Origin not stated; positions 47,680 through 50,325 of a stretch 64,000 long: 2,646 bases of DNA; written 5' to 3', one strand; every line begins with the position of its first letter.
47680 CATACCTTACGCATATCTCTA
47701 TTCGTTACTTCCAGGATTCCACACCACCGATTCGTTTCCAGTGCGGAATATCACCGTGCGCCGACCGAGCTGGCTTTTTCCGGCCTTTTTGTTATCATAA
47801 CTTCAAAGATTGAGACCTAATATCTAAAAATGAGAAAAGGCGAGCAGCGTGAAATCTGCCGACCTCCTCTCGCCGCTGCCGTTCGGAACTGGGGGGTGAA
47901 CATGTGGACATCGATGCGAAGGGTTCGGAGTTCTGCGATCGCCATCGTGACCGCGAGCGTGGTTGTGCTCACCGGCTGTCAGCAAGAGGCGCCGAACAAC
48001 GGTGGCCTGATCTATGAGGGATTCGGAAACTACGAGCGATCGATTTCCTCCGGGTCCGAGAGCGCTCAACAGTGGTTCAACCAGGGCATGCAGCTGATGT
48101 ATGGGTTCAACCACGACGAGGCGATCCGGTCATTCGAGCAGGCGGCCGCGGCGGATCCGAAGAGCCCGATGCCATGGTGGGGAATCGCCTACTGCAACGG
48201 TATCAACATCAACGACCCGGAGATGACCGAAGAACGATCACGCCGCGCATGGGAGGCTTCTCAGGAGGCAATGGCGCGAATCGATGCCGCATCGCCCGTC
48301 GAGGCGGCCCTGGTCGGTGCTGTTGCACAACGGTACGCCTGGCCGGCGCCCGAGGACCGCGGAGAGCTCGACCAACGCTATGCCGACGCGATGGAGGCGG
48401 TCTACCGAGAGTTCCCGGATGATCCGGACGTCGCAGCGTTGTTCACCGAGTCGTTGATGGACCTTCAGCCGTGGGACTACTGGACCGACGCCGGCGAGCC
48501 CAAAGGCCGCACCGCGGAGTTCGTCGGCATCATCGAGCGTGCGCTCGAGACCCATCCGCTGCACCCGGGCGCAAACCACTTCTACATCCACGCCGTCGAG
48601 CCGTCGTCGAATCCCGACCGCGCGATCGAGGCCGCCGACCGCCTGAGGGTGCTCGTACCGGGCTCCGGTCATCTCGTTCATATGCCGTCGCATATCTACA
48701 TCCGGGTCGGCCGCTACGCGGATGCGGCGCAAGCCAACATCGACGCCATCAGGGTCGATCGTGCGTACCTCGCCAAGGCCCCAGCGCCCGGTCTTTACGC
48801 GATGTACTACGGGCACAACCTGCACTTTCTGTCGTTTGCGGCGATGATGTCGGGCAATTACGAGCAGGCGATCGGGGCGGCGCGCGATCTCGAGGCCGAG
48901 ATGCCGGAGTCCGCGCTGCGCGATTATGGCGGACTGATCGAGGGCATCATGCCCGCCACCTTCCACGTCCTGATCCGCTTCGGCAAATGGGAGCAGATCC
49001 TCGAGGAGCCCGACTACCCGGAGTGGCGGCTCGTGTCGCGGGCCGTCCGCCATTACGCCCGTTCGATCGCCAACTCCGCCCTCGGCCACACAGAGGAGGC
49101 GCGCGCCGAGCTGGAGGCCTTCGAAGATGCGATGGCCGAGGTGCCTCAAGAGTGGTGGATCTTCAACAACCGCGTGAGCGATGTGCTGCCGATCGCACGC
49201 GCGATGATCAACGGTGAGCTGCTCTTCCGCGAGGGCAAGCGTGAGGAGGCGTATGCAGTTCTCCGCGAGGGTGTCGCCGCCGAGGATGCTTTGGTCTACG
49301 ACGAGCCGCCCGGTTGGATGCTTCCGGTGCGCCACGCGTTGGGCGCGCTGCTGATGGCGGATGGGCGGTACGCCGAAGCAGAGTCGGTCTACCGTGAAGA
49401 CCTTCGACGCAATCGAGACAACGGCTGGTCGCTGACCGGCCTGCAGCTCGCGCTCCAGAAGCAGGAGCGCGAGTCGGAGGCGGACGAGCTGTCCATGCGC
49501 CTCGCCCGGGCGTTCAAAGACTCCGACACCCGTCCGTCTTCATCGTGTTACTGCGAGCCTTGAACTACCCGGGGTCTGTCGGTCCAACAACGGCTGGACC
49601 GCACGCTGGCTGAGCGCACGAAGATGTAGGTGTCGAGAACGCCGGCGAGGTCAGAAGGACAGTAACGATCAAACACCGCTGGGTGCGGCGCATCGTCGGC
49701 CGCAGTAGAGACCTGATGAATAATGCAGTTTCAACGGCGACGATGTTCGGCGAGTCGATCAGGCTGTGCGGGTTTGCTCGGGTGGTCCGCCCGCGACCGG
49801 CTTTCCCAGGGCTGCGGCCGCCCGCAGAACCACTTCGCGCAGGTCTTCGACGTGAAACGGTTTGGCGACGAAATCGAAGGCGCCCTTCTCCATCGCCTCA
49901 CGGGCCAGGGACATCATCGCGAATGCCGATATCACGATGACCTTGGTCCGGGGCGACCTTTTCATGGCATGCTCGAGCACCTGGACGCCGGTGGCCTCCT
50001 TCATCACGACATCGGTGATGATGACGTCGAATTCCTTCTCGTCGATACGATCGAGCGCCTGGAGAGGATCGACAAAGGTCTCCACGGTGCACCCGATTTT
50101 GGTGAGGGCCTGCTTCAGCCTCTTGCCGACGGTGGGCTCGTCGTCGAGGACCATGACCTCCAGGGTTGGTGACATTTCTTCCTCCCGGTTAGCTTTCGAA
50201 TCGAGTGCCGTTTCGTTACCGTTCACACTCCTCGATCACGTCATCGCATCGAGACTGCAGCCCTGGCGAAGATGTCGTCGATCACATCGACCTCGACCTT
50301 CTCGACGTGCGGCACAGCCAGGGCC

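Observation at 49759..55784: Candidate uncharacterised signalling/transport module: TSUP permease + HAMP histidine kinase + two REC-only regulators + two cytidylate-kinase-like proteins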

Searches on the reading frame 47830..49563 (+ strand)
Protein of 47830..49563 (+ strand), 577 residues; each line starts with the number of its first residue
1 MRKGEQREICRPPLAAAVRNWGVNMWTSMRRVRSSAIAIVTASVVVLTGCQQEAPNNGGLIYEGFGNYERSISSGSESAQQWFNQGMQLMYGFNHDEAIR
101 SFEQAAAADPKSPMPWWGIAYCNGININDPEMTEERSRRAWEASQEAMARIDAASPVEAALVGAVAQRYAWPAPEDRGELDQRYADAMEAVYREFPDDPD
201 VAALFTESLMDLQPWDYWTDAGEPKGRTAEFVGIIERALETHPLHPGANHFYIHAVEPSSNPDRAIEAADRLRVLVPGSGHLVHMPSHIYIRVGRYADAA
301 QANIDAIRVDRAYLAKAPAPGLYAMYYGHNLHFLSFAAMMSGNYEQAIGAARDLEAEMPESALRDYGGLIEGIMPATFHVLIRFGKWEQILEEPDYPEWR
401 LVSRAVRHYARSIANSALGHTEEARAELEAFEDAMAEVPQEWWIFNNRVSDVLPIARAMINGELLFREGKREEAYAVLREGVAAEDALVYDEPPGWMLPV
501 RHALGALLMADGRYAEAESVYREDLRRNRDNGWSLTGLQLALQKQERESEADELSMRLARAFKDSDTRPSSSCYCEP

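Call 65: search_protein_families(library=pfam, max_evalue=0.00001, proteins=[window:47830-49563:+])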
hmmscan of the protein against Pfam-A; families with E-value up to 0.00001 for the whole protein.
window:47830-49563:+ (577 aa): 5 families
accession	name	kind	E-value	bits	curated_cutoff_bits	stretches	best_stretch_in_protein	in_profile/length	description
PF07719.23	TPR_2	-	1.3e-13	50.3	27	0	80-111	2-33/34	Tetratricopeptide repeat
PF13428.12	TPR_14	-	5.8e-09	36.2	23.5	0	501-531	4-34/44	Tetratricopeptide repeat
PF13176.12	TPR_7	-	1.3e-07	31.5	27.9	0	502-530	3-33/36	Tetratricopeptide repeat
PF13181.12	TPR_8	-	1.4e-06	28.4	25.7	0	82-111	4-33/34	Tetratricopeptide repeat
PF14559.12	TPR_19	-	8.4e-06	26.5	25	0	465-530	1-57/68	Tetratricopeptide repeat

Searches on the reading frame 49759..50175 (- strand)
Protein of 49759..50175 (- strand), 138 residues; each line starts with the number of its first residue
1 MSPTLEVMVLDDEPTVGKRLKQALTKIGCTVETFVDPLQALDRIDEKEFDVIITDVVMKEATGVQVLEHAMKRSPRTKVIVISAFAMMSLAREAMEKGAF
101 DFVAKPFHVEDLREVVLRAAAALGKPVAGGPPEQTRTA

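Call 3: search_protein_families(library=pfam, proteins=[window:49759-50175:-], max_evalue=0.01)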
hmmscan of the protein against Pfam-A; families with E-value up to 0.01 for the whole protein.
window:49759-50175:- (138 aa): 2 families
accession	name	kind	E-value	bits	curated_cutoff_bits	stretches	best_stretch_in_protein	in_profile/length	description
PF00072.30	Response_reg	-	2.2e-26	92.6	30.2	1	7-116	1-110/111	Response regulator receiver domain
PF21332.3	AmiR_N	-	4.9e-05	23.7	27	1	5-110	1-101/111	AmiR, N-terminal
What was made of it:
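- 49759..50175 (-): RECb: a stand-alone receiver (138 aa) of the class that directly follows the soluble CK-like gene. Pfam PF00072 2.2e-26 (call 3).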

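Call 4: search_protein_families(library=ncbifam, proteins=[window:49759-50175:-], max_evalue=0.01)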
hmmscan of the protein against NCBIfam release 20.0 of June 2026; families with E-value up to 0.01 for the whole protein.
window:49759-50175:- (138 aa): 97 families (the best 25 are shown)
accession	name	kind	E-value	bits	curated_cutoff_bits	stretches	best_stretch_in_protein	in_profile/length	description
TIGR01818.1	ntrC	equivalog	3.8e-24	85.3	558.6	1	7-123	1-117/463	nitrogen regulation protein NR(I)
NF008469.0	PRK11361.1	equivalog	3.9e-21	75.3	714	1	1-119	1-119/461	acetoacetate metabolism transcriptional regulator AtoC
NF046022.1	RespRegCpdRBruc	equivalog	1.5e-19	70.2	180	1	7-117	4-114/120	cell cycle two-component system response regulator CpdR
NF006900.1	PRK09390.1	equivalog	1.7e-19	70.2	255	1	1-122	1-122/203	response regulator FixJ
NF053512.1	nitric_RR_NosR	exception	1.2e-17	64.1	400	1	7-120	1-115/422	response regulator c-di-GMP phosphodiesterase, NosR family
NF047793.1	ResRegPgtA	equivalog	1.3e-16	60.4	650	1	5-119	6-120/414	two-component system response regulator PgtA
NF008176.1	PRK10923.1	equivalog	1.3e-16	60.2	620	1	7-120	6-119/469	nitrogen regulation protein NR(I)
NF051870.1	NAssimRespRegNtrX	equivalog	2e-16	59.9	600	1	5-121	2-120/452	nitrogen assimilation response regulator NtrX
NF001965.0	PRK00742.1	subfamily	2.4e-15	56.6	293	1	5-111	4-111/357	chemotaxis-specific protein-glutamate methyltransferase CheB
NF046020.1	HisKinCckABruc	equivalog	2.7e-15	55.3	1000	1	6-116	751-863/868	cell cycle histidine kinase CckA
NF007689.0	PRK10365.1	equivalog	1.1e-14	54.1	760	1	4-121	5-122/441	sigma-54-dependent response regulator transcription factor ZraR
NF045944.1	ResRegRpaBCyano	equivalog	2.9e-14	53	330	1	8-114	1-106/229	response regulator transcription factor RpaB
NF007969.0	PRK10693.1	equivalog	3e-14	52.8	329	1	6-118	9-122/337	two-component system response regulator RssB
NF009206.0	PRK12555.1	subfamily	7.6e-14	51.4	342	1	6-109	2-108/340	chemotaxis-specific protein-glutamate methyltransferase CheB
NF045505.1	RR_RssB_Pseudo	equivalog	9.9e-14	51.2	700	1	3-112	4-111/394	two-component system response regulator RssB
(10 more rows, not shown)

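Call 70: search_protein_families(library=padloc, proteins=[window:49759-50175:-], max_evalue=0.001)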
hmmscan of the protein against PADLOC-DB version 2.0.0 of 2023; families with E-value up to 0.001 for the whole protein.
window:49759-50175:- (138 aa): 2 families
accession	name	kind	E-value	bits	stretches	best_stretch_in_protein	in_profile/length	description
PDLC04055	PD-T4-6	-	2.7e-06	24.4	1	6-118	367-481/496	-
PDLC00405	SduA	-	4.8e-06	24.3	1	7-126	9-136/323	DUF4263 domain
